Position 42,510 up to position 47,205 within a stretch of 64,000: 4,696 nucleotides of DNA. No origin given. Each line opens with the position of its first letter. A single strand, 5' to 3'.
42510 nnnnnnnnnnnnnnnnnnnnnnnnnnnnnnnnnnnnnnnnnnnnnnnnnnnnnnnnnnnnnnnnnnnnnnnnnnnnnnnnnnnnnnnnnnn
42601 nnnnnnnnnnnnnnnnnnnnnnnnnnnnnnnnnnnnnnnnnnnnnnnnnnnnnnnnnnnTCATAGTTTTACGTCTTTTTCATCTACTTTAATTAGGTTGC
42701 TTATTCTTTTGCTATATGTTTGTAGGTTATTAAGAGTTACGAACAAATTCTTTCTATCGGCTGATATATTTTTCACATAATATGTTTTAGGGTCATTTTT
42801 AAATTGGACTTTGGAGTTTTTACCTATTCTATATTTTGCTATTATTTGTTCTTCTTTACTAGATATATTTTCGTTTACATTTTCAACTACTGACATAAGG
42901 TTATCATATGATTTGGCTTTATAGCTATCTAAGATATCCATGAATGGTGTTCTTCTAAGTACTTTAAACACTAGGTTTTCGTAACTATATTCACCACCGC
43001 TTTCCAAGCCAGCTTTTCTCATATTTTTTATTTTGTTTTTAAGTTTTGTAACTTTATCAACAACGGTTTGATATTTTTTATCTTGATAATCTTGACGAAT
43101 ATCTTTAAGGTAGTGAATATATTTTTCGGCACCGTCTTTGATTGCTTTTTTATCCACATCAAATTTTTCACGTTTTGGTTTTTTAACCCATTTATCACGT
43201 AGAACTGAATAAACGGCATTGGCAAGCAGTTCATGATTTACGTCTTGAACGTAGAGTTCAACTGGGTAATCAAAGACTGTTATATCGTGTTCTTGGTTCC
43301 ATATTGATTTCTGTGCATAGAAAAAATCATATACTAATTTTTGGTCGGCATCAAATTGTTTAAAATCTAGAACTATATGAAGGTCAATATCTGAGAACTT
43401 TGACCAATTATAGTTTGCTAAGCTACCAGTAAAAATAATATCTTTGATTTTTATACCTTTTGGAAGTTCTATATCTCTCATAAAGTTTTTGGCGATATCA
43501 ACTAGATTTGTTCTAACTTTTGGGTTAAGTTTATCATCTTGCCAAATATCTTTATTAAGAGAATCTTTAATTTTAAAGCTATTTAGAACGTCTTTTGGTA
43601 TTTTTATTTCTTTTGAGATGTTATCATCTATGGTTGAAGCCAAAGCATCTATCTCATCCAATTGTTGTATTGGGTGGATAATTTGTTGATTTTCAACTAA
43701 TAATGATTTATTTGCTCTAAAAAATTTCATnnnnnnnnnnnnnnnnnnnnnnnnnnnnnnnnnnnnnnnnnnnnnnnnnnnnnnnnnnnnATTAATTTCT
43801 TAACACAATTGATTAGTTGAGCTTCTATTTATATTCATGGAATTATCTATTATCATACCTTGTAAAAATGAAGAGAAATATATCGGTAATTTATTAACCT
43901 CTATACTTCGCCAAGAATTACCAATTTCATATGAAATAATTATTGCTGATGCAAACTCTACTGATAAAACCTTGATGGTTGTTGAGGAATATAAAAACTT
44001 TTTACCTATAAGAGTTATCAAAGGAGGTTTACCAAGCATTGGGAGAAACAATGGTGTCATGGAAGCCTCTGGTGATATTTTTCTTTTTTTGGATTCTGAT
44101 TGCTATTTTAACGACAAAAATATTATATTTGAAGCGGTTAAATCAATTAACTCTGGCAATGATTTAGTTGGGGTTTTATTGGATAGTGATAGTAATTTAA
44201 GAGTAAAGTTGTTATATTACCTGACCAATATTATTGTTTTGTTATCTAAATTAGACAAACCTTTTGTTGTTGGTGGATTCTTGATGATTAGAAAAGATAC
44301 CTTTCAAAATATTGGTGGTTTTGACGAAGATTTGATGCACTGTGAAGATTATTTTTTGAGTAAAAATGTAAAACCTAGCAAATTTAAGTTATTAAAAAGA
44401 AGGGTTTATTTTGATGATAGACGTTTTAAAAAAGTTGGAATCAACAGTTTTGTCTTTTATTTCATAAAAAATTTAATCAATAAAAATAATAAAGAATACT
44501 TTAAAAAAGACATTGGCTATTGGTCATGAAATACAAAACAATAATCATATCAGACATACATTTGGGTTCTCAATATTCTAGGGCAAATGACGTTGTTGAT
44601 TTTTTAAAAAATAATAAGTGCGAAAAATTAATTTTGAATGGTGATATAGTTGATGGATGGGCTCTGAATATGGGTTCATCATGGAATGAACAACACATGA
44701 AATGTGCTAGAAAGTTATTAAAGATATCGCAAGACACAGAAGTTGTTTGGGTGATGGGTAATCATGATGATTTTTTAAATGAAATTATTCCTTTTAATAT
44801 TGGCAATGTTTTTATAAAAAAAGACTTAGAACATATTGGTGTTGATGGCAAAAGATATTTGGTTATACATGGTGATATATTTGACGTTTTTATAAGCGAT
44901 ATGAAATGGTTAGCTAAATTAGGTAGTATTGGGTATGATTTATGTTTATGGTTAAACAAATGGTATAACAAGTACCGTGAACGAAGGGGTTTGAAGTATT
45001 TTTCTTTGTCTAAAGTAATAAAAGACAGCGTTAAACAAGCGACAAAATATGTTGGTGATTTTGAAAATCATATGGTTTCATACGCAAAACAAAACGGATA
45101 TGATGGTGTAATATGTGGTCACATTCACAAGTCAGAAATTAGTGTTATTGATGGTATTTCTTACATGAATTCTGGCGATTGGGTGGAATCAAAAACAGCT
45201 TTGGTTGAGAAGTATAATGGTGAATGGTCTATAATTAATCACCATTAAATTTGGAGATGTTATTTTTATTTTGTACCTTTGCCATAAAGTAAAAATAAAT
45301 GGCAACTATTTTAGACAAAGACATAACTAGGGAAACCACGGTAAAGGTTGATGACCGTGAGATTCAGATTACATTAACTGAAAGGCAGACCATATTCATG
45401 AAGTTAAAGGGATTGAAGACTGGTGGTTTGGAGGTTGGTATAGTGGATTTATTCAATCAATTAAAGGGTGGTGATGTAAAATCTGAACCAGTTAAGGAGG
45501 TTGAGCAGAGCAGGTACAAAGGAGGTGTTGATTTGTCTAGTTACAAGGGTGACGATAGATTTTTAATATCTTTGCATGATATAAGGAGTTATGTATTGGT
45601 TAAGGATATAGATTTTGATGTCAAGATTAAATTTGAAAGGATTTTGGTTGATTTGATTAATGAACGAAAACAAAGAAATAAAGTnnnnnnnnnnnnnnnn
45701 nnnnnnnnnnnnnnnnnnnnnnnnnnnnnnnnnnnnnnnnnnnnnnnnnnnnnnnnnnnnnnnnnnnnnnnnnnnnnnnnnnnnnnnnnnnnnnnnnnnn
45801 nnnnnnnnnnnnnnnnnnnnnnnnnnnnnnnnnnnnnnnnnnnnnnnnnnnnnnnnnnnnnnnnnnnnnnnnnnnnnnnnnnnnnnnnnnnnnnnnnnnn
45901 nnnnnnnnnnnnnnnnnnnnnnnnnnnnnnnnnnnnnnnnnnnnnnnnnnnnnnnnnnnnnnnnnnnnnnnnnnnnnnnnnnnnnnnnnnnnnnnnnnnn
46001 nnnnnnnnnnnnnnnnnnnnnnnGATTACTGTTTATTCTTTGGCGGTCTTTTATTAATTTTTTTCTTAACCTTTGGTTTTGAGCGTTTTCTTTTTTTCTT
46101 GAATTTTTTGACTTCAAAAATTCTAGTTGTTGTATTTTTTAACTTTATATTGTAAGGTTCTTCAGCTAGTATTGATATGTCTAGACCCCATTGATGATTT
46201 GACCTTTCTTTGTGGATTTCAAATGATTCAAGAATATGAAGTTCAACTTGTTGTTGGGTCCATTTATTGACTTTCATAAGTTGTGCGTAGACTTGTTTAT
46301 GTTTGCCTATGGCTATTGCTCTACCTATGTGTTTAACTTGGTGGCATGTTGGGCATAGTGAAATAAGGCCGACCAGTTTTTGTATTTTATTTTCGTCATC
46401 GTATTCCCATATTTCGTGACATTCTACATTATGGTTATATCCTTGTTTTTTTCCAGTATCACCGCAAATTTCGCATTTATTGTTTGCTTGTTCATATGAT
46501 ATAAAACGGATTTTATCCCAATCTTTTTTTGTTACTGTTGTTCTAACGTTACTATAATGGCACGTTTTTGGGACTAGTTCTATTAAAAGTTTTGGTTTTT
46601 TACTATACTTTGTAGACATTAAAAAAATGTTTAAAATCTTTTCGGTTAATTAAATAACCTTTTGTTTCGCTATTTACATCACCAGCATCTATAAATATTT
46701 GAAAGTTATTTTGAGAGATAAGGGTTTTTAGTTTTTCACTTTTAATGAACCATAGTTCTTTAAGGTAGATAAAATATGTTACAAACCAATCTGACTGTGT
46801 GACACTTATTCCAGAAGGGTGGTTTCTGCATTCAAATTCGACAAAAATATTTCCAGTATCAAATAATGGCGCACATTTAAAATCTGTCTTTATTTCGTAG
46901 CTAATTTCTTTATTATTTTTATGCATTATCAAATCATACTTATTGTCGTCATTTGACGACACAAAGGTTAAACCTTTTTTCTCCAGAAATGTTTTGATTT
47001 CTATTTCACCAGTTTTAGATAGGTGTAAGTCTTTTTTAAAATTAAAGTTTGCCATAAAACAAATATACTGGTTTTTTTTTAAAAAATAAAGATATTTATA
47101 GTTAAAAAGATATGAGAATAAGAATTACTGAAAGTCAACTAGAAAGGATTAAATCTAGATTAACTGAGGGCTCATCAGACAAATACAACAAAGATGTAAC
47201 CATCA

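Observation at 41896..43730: Convergent two-gene operon: 356-aa Pol-beta-type nucleotidyltransferase (GS-x9-DID) plus unknown 255-aa partner, inside a compositionally foreign island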

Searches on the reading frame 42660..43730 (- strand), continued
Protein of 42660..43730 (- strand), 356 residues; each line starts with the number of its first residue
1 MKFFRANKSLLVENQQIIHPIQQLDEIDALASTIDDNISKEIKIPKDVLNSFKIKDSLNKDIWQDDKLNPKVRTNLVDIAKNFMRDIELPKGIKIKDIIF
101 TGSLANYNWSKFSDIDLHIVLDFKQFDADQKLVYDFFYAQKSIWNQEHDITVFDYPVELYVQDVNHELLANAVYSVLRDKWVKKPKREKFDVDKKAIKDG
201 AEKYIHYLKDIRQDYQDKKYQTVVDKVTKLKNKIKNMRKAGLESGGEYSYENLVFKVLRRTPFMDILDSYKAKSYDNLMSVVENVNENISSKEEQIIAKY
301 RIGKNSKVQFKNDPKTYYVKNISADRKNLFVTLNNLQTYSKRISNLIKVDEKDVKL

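Call 92: search_protein_families(library=pfam, proteins=[L029:80-1462:+, L029:1469-2971:+, L029:2971-3621:+, L029:3636-4220:+, L029:4246-4779:+, L029:5749-6918:+, L029:6963-7418:+, L029:7434-8072:+, L029:8096-8587:+, L029:8608-9390:+], max_evalue=0.0001)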
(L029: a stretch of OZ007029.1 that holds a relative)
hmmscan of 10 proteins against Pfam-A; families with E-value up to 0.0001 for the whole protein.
L029:80-1462:+ (461 aa): 5 families
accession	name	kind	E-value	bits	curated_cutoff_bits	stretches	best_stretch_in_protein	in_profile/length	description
PF13487.12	HD_5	-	1.4e-33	116.5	27.2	1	224-387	7-170/170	HD domain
PF01966.28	HD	-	1.6e-19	70.7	22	1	232-355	2-115/116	HD domain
PF01590.32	GAF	-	5.5e-18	66.2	22.4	1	57-193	1-133/133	GAF domain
PF13185.12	GAF_2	-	3e-11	44.1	28.6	1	57-194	3-136/136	GAF domain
PF13492.12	GAF_3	-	1.6e-08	35.4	27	1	58-195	2-129/129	GAF domain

L029:1469-2971:+ (501 aa): 11 families
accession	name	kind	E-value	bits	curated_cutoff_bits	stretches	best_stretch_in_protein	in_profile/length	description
PF14559.12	TPR_19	-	1.1e-22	80.6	25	2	187-238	1-52/68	Tetratricopeptide repeat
PF07719.23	TPR_2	-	3.2e-17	61.6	27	0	179-210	3-34/34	Tetratricopeptide repeat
PF13432.12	TPR_16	-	1e-15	58.3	32.7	0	181-238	1-58/65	Tetratricopeptide repeat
PF13428.12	TPR_14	-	2.5e-15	55.9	23.5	0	182-219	6-43/44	Tetratricopeptide repeat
PF13181.12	TPR_8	-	1.5e-14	53.3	25.7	0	333-360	6-33/34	Tetratricopeptide repeat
PF00515.34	TPR_1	-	1.3e-13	50.5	27.8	0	460-492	2-34/34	Tetratricopeptide repeat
PF13424.12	TPR_12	-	2.2e-08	34.6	30.1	0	327-360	44-77/77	Tetratricopeptide repeat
PF12895.13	ANAPC3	-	1.5e-07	32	27.2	0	190-236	2-48/82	Anaphase-promoting complex, cyclosome, subunit 3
PF25063.1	ARM_TT21_C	-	5.8e-07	30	35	1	423-488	93-158/209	Tetratricopeptide repeat protein 21 C-terminal ARM domain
PF23914.1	TPR_CcmH_CycH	-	6.5e-06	26.5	42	0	189-237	99-147/158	Cytochrome c-type biogenesis protein H TPR domain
PF13431.12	TPR_17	-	7.4e-05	23.2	24.4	0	453-480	8-34/34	Tetratricopeptide repeat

L029:2971-3621:+ (217 aa): 2 families
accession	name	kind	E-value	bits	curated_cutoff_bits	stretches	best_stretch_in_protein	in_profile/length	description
PF00072.30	Response_reg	-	4.6e-31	107.7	30.2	1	5-116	1-110/111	Response regulator receiver domain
PF00196.25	GerE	-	2.1e-17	62.9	23.5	1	157-210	3-56/57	Bacterial regulatory proteins, luxR family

L029:3636-4220:+ (195 aa): 3 families
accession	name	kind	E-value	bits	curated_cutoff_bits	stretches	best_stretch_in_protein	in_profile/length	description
PF00072.30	Response_reg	-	8.4e-25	87.5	30.2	1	4-113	1-110/111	Response regulator receiver domain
PF00196.25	GerE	-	1.5e-19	69.8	23.5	1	134-188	2-56/57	Bacterial regulatory proteins, luxR family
PF08281.18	Sigma70_r4_2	-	1.2e-05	25.2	25.7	1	132-177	8-54/54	Sigma-70, region 4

L029:4246-4779:+ (178 aa): 4 families
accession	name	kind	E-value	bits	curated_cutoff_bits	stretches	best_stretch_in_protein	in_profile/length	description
PF00805.28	Pentapeptide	-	9.7e-17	60.6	20.2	1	107-140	1-33/40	Pentapeptide repeats (8 copies)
PF13599.13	Pentapeptide_4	-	7.2e-13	48.9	38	1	33-95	12-74/78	Pentapeptide repeat region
PF13576.12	Pentapeptide_3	-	2.2e-09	37.8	27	0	106-144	3-42/48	Pentapeptide repeats (9 copies)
PF23894.2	LD_SV2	-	9.5e-05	23.1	29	1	31-89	34-92/92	SV2A/B/C luminal domain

L029:5749-6918:+ (390 aa): 1 family
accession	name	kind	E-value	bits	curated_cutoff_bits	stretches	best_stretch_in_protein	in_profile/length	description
PF01052.25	FliMN_C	-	6.4e-21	74.5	23.8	1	264-331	5-72/73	Type III flagellar switch regulator (C-ring) FliN C-term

L029:6963-7418:+ (152 aa): 1 family
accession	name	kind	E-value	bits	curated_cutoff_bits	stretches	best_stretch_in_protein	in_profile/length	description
PF04347.18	FliO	-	3.6e-07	30.6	22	1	19-83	13-77/91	Flagellar biosynthesis protein, FliO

L029:7434-8072:+ (213 aa): 1 family
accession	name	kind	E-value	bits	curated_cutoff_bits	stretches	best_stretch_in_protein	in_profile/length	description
PF00813.25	FliP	-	3.6e-69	233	26.9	1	17-208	1-191/191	FliP family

L029:8096-8587:+ (164 aa): 1 family
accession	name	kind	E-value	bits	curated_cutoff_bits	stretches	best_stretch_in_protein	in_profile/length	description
PF01313.24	Bac_export_3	-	1e-18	67.5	25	1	5-75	3-73/74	Bacterial export proteins, family 3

L029:8608-9390:+ (261 aa): 1 family
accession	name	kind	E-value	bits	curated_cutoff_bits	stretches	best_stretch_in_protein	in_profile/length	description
PF01311.25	Bac_export_1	-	1.8e-50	172.1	27.8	1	22-254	2-227/230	Bacterial export proteins, family 1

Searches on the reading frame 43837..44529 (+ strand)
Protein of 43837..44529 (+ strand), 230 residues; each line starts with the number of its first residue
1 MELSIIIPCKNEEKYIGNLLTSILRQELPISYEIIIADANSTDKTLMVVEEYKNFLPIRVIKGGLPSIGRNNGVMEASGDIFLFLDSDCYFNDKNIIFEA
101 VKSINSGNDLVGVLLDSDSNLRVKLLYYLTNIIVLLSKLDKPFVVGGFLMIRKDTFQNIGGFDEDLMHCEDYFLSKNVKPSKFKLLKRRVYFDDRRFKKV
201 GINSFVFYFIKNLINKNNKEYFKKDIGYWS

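Call 3: search_protein_families(library=pfam, proteins=[window:43837-44529:+], max_evalue=0.1)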
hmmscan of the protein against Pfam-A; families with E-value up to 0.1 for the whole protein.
window:43837-44529:+ (230 aa): 5 families
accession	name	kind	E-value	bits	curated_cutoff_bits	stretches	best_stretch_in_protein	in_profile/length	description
PF00535.33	Glycos_transf_2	-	4.8e-24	85.6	23.3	1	4-158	1-166/168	Glycosyl transferase family 2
PF10111.15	Glyco_tranf_2_2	-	9e-10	38.9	27.3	1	4-172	1-193/276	Glycosyltransferase like family 2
PF13641.12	Glyco_tranf_2_3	-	1e-08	35.9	27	1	3-183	3-199/230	Glycosyltransferase like family 2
PF13506.12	Glyco_transf_21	-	0.00025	21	21.7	1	134-185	90-144/174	Glycosyl transferase family 21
PF02709.20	Glyco_transf_7C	-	0.01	15.9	23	1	141-165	16-40/78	N-terminal domain of galactosyltransferase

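Call 4: search_protein_families(library=phrogs, proteins=[window:43837-44529:+], max_evalue=0.01)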
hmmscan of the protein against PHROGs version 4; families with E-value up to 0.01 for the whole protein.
window:43837-44529:+ (230 aa): 4 families
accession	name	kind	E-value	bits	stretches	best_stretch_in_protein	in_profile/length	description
phrog_841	-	moron, auxiliary metabolic gene and host takeover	1.4e-08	35.6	1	1-183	2-188/309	GtrB-like O-antigen conversion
phrog_22088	-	unknown function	1.4e-05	25.3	1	2-90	61-155/377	-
phrog_22973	-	moron, auxiliary metabolic gene and host takeover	7.8e-05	22.8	1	5-61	29-87/496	glycosyltransferase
phrog_1721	-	moron, auxiliary metabolic gene and host takeover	0.0024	18.6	0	69-166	55-156/232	galactosyl transferase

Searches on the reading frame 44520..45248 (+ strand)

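Call 3: search_protein_families(library=pfam, proteins=[window:44520-45248:+], max_evalue=0.1)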
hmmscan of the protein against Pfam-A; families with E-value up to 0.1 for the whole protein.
window:44520-45248:+ (242 aa): 2 families
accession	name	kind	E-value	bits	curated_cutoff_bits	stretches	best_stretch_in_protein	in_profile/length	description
PF00149.33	Metallophos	-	1.5e-16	61.9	21.5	1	6-204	2-190/191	Calcineurin-like phosphoesterase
PF12850.12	Metallophos_2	-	5e-12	46.5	27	2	7-119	3-90/154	Calcineurin-like phosphoesterase superfamily domain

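Call 4: search_protein_families(library=phrogs, proteins=[window:44520-45248:+], max_evalue=0.01)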
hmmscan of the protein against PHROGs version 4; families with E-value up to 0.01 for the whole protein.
window:44520-45248:+ (242 aa): 5 families
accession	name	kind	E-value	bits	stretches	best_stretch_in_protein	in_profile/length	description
phrog_7339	-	DNA, RNA and nucleotide metabolism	2.7e-11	44.3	1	5-101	30-136/263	DNA repair exonuclease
phrog_1649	-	other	1e-10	41.8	1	1-87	32-108/308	metallo-phosphoesterase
phrog_7158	-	unknown function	3e-06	27.2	1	6-84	223-311/554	-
phrog_20114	-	other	0.00081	20.7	1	3-94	1-81/131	phosphoesterase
phrog_547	-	other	0.0061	16.7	0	64-117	91-146/245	phosphoesterase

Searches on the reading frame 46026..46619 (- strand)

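Call 3: search_protein_families(library=pfam, proteins=[window:46026-46619:-], max_evalue=0.1)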
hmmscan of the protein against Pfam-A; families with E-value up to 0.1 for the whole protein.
window:46026-46619:- (197 aa): 2 families
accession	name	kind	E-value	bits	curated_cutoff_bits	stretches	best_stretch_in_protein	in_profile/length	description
PF02557.22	VanY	-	0.0062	16.8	25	1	119-177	43-101/132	D-alanyl-D-alanine carboxypeptidase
PF01844.29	HNH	-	0.013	16.1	21.4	1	49-97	1-45/47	HNH endonuclease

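Call 4: search_protein_families(library=phrogs, proteins=[window:46026-46619:-], max_evalue=0.01)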
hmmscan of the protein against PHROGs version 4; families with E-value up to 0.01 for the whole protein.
window:46026-46619:- (197 aa): 9 families
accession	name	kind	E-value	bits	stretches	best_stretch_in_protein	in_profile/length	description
phrog_5200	-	DNA, RNA and nucleotide metabolism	5.2e-47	160.7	1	8-157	2-143/154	HNH endonuclease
phrog_119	-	DNA, RNA and nucleotide metabolism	6.1e-08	32.9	1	23-125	180-283/443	HNH endonuclease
phrog_144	-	DNA, RNA and nucleotide metabolism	4e-06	27.6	1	30-126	68-162/175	HNH endonuclease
phrog_8446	-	DNA, RNA and nucleotide metabolism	1.7e-05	25.6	1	32-94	126-193/211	HNH endonuclease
phrog_15103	-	unknown function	0.00014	22.4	1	21-113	179-270/280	-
phrog_8048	-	DNA, RNA and nucleotide metabolism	0.00018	21.8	1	29-108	159-238/273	HNH endonuclease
phrog_5956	-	DNA, RNA and nucleotide metabolism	0.00045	20.9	1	15-100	22-111/138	HNH endonuclease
phrog_1571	-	DNA, RNA and nucleotide metabolism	0.0013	19.6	1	30-85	8-65/128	HNH endonuclease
phrog_12252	-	unknown function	0.0064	16.8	1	77-142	134-197/223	-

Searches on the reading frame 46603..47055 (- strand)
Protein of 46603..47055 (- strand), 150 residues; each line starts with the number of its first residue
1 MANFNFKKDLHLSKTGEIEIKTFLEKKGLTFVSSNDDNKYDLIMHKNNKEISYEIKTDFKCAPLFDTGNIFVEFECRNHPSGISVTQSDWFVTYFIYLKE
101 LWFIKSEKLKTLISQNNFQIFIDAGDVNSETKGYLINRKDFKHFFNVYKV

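Call 3: search_protein_families(library=pfam, proteins=[window:46603-47055:-], max_evalue=0.1)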
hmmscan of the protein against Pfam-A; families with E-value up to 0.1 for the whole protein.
window:46603-47055:- (150 aa): 0 families

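Call 4: search_protein_families(library=phrogs, proteins=[window:46603-47055:-], max_evalue=0.01)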
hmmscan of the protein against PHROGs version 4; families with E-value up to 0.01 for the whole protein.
window:46603-47055:- (150 aa): 1 family
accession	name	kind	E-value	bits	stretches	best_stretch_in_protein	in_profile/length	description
phrog_13596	-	unknown function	6.4e-14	53.1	1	52-148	32-128/131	-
